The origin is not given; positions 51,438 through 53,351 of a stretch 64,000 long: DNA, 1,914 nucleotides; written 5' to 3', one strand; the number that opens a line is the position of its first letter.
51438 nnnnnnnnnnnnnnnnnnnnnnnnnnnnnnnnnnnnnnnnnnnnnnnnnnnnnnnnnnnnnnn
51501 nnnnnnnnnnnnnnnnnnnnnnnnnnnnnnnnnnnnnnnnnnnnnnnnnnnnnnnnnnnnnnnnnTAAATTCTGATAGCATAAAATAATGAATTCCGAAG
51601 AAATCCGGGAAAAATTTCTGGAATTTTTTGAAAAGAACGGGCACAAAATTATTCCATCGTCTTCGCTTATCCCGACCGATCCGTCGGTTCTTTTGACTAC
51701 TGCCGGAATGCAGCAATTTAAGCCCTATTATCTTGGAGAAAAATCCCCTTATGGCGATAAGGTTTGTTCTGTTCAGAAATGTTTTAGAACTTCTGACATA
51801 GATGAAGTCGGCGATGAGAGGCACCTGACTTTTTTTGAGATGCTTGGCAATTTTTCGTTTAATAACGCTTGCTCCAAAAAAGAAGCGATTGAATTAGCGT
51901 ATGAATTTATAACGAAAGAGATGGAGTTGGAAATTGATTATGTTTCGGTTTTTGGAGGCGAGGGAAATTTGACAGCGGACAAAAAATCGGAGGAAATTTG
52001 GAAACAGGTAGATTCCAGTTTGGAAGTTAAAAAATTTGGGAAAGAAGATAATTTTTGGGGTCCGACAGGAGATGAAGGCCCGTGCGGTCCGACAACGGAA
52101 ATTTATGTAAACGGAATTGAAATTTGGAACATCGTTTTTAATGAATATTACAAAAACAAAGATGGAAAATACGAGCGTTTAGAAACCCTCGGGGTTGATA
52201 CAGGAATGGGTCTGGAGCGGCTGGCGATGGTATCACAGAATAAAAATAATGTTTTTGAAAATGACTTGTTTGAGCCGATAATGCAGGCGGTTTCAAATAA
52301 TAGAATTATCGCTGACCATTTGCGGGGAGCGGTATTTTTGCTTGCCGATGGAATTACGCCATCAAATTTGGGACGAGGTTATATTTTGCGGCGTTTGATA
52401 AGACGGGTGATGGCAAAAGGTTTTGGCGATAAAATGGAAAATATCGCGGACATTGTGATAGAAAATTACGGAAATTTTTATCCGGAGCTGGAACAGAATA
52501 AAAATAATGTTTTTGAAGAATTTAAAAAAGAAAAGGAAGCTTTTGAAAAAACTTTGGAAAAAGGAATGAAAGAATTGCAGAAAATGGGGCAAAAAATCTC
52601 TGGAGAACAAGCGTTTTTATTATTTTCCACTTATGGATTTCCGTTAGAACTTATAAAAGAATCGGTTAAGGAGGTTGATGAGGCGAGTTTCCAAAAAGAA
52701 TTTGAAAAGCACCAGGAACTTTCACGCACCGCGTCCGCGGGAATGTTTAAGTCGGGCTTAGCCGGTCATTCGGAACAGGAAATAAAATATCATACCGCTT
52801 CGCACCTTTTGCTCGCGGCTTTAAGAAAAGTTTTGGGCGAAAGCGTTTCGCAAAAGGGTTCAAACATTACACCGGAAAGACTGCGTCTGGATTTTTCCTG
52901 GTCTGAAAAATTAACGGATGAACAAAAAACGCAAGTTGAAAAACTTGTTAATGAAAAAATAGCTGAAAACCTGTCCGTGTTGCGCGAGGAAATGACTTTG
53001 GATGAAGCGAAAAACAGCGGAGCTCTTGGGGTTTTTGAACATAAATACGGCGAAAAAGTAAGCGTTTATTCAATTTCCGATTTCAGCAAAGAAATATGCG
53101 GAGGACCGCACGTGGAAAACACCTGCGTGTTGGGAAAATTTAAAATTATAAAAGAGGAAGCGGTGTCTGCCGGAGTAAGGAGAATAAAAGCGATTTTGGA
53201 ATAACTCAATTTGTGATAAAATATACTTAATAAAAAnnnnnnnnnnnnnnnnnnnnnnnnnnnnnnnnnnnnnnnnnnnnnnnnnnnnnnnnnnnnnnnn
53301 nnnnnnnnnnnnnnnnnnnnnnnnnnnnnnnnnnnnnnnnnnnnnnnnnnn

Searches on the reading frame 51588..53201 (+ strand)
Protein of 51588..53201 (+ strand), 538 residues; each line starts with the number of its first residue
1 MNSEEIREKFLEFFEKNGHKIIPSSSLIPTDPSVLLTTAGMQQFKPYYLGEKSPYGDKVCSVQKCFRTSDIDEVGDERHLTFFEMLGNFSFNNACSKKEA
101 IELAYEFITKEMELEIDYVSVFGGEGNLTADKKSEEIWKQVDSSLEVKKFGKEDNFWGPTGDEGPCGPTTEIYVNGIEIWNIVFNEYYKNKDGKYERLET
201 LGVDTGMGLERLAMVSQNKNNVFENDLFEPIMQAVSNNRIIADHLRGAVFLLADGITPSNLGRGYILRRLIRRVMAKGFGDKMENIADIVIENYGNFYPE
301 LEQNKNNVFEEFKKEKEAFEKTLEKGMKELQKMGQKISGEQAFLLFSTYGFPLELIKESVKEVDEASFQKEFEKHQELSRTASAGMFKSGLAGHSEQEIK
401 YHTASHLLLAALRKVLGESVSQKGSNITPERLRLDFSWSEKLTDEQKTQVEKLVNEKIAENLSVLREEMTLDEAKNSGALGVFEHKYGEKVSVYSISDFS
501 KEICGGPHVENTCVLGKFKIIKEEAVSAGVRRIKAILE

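Call 78: search_protein_families(library=pfam, proteins=[window:51588-53201:+], max_evalue=0.0001)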
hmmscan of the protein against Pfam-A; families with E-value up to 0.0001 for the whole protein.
window:51588-53201:+ (538 aa): 2 families
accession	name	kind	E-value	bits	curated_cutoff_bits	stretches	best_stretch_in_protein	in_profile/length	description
PF01411.24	tRNA-synt_2c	-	2.5e-105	353.5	30.3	1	5-387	1-436/552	tRNA synthetases class II (A)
PF07973.19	tRNA_SAD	-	5.3e-16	58.8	24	1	491-533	1-43/44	Threonyl and Alanyl tRNA synthetase second additional domain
